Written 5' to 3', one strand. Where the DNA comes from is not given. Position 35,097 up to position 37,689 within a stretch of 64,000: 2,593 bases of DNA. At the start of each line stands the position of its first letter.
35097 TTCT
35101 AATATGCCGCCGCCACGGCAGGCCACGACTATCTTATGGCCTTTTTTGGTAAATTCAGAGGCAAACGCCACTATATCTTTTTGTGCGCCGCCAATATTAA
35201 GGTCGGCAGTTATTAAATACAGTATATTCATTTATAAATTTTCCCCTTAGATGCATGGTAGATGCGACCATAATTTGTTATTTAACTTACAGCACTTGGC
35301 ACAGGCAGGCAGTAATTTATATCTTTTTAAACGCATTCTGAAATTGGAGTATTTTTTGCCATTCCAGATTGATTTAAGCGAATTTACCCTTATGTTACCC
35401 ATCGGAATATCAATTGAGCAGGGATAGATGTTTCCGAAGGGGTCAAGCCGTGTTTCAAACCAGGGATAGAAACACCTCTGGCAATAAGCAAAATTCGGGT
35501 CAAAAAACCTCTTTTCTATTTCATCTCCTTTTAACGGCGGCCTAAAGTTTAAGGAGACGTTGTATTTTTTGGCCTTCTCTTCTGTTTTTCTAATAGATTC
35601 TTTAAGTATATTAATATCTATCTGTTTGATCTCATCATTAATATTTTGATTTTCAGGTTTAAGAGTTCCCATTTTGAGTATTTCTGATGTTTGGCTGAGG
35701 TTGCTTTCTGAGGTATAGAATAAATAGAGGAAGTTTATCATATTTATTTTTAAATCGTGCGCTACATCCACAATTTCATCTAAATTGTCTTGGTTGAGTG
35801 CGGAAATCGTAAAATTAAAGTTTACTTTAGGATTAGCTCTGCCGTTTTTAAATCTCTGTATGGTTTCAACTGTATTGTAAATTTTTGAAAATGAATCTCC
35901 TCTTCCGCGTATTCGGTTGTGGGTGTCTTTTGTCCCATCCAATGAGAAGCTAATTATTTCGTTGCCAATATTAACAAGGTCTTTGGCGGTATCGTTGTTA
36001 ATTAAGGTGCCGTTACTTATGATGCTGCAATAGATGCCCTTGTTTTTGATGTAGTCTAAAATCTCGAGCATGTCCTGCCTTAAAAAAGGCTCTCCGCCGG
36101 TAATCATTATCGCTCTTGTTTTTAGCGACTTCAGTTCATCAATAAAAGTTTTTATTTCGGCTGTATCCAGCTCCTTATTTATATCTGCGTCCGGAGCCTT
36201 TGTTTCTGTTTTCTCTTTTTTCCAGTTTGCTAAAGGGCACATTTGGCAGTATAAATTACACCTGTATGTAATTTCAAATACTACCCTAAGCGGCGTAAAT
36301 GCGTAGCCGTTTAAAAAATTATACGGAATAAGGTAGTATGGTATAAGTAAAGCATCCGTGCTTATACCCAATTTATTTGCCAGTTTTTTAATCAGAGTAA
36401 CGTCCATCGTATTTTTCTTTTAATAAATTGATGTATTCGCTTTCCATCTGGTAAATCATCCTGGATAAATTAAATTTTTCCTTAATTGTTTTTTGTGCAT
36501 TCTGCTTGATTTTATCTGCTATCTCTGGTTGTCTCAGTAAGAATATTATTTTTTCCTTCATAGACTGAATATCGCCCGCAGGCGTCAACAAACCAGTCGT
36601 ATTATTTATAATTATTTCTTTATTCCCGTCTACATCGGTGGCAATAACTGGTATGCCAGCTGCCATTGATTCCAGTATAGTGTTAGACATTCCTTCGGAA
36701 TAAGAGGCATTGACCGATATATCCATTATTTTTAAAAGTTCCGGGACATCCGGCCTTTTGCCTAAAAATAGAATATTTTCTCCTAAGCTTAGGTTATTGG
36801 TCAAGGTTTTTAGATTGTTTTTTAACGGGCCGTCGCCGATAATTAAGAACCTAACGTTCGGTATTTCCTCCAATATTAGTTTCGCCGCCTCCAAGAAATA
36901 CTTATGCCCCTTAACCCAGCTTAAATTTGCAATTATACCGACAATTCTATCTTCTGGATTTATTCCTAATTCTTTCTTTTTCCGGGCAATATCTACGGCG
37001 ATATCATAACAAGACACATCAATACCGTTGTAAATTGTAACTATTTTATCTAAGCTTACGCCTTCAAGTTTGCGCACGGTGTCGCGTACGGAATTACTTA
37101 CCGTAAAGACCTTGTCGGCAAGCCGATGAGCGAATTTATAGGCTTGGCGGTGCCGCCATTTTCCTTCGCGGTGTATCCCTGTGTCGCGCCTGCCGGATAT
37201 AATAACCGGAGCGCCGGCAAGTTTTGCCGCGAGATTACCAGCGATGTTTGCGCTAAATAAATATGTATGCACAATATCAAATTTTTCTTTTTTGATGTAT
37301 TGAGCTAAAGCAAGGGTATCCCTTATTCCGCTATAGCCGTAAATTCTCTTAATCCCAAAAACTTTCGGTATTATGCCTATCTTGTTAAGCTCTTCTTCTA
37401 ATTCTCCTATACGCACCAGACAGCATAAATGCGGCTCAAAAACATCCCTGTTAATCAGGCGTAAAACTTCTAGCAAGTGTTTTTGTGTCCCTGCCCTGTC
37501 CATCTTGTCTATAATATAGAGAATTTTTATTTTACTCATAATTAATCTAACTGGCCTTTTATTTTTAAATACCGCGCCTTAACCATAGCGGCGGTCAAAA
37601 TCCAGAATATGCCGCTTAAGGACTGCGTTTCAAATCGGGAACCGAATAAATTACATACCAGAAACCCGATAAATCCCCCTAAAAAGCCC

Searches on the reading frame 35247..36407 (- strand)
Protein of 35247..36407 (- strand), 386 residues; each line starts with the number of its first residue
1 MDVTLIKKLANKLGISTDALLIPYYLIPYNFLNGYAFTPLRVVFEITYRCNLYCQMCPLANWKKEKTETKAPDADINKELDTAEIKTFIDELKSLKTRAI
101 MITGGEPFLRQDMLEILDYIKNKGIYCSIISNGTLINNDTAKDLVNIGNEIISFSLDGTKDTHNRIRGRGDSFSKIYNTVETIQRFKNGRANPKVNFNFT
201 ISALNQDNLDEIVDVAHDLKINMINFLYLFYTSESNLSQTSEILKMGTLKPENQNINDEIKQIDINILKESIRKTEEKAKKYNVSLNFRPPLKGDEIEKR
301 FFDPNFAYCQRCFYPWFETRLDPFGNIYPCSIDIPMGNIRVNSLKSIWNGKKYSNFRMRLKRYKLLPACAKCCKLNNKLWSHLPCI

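Call 6: search_protein_families(library=pfam, proteins=[window:35247-36407:-], max_evalue=0.01)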
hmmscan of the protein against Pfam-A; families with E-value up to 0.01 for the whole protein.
window:35247-36407:- (386 aa): 3 families
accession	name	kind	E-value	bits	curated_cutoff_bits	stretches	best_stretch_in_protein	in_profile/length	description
PF04055.27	Radical_SAM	-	2.6e-21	76.9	29.5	1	45-217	2-164/166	Radical SAM superfamily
PF13186.11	SPASM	-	1.8e-14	54.2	21.5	1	312-372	1-66/67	Iron-sulfur cluster-binding domain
PF13353.11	Fer4_12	-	8.1e-07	29.9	22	1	49-159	14-116/137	4Fe-4S single cluster domain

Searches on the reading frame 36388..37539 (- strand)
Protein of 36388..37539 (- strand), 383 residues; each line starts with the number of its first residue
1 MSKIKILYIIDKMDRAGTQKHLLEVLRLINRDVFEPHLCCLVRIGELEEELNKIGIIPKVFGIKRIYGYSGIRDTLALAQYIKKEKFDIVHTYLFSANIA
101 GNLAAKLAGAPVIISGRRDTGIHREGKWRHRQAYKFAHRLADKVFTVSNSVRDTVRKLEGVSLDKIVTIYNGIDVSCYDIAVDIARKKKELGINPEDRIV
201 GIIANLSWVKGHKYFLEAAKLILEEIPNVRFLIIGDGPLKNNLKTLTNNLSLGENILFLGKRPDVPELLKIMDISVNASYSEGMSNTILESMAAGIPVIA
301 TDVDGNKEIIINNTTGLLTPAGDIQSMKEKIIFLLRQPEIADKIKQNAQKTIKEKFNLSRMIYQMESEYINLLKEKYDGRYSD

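Call 6: search_protein_families(library=pfam, proteins=[window:36388-37539:-], max_evalue=0.01)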
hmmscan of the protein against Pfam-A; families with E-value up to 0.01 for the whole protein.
window:36388-37539:- (383 aa): 6 families
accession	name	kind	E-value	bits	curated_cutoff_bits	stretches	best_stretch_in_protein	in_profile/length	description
PF00534.26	Glycos_transf_1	-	9.4e-44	149.4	26.4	1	185-350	3-171/172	Glycosyl transferases group 1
PF13692.12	Glyco_trans_1_4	-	1.8e-36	125.9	27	1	198-336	2-141/142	Glycosyl transferases group 1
PF13439.12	Glyco_transf_4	-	2.5e-21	76.9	28.5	1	17-175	3-168/170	Glycosyltransferase Family 4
PF13579.12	Glyco_trans_4_4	-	3.4e-13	50.7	29.7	1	69-172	54-158/158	Glycosyl transferase 4-like domain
PF13524.12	Glyco_trans_1_2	-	6.1e-08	33.2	25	1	222-365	5-142/144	Glycosyl transferase-like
PF13477.12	Glyco_trans_4_2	-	6.6e-07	30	23.4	1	19-147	10-138/139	Glycosyl transferase 4-like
